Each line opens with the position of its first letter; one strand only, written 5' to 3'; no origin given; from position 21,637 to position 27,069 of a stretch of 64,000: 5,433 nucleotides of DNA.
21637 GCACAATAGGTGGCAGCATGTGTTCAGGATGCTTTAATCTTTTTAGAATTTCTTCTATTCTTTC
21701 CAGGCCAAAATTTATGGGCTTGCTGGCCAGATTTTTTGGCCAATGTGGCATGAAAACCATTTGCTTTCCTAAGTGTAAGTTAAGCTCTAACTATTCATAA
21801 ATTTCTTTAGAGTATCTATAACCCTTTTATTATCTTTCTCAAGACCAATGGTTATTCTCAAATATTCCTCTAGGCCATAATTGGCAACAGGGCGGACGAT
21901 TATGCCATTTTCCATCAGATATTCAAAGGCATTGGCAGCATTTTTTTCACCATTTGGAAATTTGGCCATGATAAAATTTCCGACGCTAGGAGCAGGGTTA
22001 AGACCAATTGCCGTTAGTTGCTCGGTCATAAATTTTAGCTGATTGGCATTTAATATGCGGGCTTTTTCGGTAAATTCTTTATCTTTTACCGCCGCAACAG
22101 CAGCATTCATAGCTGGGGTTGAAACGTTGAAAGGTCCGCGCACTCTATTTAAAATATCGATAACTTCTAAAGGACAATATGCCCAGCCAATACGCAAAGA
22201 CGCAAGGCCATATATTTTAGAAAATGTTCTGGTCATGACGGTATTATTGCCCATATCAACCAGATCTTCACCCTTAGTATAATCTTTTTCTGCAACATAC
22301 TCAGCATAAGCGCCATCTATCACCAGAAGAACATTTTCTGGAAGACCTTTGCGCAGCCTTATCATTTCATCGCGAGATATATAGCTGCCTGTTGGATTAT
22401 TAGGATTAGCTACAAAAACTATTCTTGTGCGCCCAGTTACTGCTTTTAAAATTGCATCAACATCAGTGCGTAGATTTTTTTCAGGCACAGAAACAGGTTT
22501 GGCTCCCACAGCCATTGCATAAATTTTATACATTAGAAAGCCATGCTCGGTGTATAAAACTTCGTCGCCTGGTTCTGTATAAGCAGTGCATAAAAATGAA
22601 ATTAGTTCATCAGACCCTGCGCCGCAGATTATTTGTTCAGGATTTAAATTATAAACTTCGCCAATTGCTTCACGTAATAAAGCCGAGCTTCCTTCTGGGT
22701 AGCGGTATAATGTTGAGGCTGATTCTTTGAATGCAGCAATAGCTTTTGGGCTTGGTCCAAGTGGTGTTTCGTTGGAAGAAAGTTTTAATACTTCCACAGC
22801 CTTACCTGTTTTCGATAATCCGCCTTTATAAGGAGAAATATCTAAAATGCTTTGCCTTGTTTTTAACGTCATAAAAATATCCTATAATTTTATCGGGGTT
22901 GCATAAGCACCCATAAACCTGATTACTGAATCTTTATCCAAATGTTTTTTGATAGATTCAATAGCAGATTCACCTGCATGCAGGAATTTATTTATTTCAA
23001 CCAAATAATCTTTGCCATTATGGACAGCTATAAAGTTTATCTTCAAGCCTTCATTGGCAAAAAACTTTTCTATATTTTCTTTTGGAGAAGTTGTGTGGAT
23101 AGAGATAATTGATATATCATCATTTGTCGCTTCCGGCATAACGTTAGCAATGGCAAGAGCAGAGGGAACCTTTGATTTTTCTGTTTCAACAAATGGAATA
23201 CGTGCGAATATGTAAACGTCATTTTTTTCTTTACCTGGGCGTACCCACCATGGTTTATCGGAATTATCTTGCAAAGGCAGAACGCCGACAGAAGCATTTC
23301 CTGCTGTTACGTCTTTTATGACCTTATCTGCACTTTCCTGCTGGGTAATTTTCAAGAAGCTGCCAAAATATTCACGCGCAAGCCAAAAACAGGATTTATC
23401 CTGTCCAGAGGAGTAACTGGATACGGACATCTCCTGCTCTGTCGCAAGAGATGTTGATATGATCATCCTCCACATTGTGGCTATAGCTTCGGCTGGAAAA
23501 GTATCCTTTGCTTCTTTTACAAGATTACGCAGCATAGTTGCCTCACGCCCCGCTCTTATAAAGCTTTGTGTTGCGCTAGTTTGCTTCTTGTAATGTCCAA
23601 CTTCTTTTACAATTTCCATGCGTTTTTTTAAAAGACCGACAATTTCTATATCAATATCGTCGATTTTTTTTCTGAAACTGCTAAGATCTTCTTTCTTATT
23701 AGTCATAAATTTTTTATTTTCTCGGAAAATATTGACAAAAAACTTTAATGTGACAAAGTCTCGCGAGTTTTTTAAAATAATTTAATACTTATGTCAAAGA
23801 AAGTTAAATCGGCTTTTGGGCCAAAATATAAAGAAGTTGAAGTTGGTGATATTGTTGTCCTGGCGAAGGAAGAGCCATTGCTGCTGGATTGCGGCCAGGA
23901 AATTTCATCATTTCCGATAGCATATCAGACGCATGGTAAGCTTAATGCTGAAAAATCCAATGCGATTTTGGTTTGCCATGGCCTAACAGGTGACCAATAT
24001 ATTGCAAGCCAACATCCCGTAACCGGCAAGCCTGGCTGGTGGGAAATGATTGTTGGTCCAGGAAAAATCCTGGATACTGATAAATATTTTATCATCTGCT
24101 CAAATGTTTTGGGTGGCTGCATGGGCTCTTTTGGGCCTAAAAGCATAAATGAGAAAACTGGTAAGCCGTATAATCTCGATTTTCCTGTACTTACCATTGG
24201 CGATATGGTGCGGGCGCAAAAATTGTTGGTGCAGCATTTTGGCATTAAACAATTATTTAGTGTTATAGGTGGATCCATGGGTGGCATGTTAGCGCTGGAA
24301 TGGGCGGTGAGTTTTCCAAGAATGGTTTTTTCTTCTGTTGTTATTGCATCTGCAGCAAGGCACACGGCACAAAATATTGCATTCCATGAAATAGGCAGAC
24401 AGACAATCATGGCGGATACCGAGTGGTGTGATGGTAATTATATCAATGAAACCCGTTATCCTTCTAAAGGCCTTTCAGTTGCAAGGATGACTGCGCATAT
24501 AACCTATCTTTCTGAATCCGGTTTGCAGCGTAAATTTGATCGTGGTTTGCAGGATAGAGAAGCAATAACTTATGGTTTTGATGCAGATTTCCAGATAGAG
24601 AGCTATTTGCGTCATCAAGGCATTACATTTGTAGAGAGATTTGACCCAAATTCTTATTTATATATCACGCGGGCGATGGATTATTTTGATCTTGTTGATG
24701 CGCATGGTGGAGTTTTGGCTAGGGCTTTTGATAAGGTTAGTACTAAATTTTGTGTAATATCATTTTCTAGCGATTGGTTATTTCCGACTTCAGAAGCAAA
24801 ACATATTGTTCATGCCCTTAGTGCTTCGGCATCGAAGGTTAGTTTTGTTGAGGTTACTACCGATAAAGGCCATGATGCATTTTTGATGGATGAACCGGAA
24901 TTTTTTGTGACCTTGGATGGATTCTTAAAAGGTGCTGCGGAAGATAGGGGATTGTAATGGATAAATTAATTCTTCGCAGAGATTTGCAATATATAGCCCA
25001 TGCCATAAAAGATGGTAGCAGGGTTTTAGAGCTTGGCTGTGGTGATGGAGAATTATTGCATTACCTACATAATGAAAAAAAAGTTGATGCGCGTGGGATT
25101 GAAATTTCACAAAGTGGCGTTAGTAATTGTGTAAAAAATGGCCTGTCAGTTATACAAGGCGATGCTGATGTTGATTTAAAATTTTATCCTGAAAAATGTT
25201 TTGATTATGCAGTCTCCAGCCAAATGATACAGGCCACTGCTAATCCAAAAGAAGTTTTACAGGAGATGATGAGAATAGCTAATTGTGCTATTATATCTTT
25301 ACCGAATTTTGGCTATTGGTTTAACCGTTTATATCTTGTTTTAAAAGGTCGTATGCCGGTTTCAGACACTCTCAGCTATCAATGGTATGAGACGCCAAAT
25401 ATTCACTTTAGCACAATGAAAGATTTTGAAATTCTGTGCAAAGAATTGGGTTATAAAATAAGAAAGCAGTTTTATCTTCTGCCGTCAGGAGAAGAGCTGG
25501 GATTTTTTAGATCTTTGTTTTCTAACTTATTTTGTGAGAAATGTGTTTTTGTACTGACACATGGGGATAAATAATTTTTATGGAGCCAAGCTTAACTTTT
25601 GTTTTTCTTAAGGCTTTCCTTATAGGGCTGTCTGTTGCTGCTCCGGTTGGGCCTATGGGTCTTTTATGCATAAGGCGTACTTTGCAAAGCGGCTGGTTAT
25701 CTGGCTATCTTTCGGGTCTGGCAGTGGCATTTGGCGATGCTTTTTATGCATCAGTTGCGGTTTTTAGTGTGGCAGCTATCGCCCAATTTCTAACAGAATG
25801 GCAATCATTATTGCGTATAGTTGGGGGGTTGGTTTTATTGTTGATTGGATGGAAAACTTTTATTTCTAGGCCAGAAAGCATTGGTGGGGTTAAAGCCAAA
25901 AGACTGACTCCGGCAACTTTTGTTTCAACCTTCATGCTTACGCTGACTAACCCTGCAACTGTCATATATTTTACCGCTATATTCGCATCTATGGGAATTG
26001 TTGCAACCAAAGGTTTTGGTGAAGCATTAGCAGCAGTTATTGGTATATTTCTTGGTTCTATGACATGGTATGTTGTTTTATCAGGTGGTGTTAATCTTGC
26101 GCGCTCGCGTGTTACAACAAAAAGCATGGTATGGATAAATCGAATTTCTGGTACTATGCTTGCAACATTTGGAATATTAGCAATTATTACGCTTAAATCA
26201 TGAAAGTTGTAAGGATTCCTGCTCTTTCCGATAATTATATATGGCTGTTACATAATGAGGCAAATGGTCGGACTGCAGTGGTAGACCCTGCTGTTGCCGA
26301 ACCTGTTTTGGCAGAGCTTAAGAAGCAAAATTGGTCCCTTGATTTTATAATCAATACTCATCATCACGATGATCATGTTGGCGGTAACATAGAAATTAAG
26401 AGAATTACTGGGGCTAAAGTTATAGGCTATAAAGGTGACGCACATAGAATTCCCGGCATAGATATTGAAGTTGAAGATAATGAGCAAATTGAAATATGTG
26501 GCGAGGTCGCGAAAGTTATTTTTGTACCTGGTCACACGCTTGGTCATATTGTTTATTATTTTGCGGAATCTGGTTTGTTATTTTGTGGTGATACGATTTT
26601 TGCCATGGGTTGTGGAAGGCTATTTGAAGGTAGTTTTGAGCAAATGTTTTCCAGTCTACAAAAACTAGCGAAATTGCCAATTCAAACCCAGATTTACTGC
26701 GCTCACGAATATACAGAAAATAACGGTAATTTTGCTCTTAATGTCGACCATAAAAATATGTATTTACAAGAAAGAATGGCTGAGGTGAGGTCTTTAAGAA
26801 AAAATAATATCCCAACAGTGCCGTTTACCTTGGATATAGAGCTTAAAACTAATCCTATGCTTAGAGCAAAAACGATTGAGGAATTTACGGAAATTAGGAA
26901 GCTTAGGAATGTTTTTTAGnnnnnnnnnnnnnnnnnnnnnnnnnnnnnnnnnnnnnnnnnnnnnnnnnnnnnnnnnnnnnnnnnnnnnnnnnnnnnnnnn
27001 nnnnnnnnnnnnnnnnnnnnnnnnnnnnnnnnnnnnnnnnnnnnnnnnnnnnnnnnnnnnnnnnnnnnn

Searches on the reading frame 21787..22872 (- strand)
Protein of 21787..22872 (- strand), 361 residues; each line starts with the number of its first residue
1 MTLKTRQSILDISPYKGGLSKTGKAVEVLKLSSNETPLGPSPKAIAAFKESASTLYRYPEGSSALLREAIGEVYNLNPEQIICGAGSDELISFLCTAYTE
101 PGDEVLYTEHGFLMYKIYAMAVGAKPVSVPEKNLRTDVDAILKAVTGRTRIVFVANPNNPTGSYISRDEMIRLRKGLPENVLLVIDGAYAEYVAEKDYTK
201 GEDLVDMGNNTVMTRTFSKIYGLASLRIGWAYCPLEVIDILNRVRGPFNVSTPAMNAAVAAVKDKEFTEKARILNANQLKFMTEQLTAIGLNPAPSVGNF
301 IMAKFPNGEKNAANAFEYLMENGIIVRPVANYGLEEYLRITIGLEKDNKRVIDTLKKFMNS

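Call 18: search_protein_families(library=pfam, proteins=[window:21787-22872:-], max_evalue=0.001)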
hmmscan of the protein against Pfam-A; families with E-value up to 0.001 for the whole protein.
window:21787-22872:- (361 aa): 3 families
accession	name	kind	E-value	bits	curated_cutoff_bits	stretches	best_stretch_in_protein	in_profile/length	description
PF00155.27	Aminotran_1_2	-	1.7e-61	208.9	19.7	1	27-354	2-360/361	Aminotransferase class I and II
PF00266.25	Aminotran_5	-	6.9e-05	22.4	21.5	1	67-189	49-178/371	Aminotransferase class-V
PF01041.23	DegT_DnrJ_EryC1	-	0.00032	20.5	19.8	1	83-155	45-119/360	DegT/DnrJ/EryC1/StrS aminotransferase family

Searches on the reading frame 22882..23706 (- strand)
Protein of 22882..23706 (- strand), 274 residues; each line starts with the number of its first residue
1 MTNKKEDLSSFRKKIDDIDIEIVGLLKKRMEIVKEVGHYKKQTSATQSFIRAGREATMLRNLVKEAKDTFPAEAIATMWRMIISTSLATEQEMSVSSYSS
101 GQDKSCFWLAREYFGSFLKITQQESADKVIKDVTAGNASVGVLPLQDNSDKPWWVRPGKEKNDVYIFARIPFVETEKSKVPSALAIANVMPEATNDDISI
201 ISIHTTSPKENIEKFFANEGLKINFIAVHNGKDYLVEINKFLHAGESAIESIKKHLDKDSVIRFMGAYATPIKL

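Call 18: search_protein_families(library=pfam, proteins=[window:22882-23706:-], max_evalue=0.001)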
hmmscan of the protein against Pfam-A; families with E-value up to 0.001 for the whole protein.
window:22882-23706:- (274 aa): 1 family
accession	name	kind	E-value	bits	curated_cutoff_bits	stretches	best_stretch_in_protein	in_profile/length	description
PF01817.26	CM_2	-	1.9e-20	73.3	27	1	12-91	2-80/80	Chorismate mutase type II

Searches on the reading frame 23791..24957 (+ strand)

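Call 18: search_protein_families(library=pfam, proteins=[window:23791-24957:+], max_evalue=0.001)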
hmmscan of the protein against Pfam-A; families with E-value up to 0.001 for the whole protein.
window:23791-24957:+ (388 aa): 2 families
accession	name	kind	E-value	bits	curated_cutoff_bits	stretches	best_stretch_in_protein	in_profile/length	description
PF00561.26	Abhydrolase_1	-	3e-15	57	25.8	1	57-365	1-242/245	alpha/beta hydrolase fold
PF12697.13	Abhydrolase_6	-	0.00051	21.2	26.3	0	131-373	43-215/217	Alpha/beta hydrolase family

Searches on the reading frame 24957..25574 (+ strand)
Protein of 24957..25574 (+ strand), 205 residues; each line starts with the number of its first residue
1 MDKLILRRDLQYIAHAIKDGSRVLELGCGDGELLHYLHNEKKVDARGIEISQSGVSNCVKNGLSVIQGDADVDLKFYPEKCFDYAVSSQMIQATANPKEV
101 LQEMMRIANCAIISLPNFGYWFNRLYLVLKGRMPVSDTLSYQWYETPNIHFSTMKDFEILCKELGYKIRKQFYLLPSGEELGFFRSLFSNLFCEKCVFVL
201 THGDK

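Call 18: search_protein_families(library=pfam, proteins=[window:24957-25574:+], max_evalue=0.001)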
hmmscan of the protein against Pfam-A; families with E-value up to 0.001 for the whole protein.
window:24957-25574:+ (205 aa): 7 families
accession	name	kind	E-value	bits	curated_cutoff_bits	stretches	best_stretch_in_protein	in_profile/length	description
PF07021.18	MetW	-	2.9e-72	242.8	21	1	7-200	1-193/193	Methionine biosynthesis protein MetW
PF13847.12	Methyltransf_31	-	9.1e-12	45.3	27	1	17-108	1-101/145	Methyltransferase domain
PF13489.12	Methyltransf_23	-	9.1e-11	42.2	27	1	6-169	9-162/164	Methyltransferase domain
PF08241.18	Methyltransf_11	-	5.6e-10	40.2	21.2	1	24-107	1-86/95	Methyltransferase domain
PF13649.12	Methyltransf_25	-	2.1e-09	38.4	27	1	23-107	1-92/97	Methyltransferase domain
PF08242.18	Methyltransf_12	-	9.8e-07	29.9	30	1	24-107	1-91/98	Methyltransferase domain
PF02353.26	CMAS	-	0.00076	19.3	27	1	10-61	53-104/273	Mycolic acid cyclopropane synthetase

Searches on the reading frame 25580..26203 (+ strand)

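Call 18: search_protein_families(library=pfam, proteins=[window:25580-26203:+], max_evalue=0.001)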
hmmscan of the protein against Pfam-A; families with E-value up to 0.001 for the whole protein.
window:25580-26203:+ (207 aa): 1 family
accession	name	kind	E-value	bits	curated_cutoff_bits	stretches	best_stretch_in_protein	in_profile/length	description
PF01810.24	LysE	-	1.7e-20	73.7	25.6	1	17-203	1-191/193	LysE type translocator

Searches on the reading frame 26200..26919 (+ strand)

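Call 19: search_protein_families(library=pfam, proteins=[window:26200-26919:+], max_evalue=0.001)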
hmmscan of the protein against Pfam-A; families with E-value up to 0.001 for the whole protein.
window:26200-26919:+ (239 aa): 2 families
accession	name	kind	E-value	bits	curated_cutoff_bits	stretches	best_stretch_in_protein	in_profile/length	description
PF00753.33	Lactamase_B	-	4.2e-23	82.8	22.7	1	14-169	8-196/196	Metallo-beta-lactamase superfamily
PF16123.11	HAGH_C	-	1e-15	58.3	25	1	170-239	1-83/83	Hydroxyacylglutathione hydrolase C-terminus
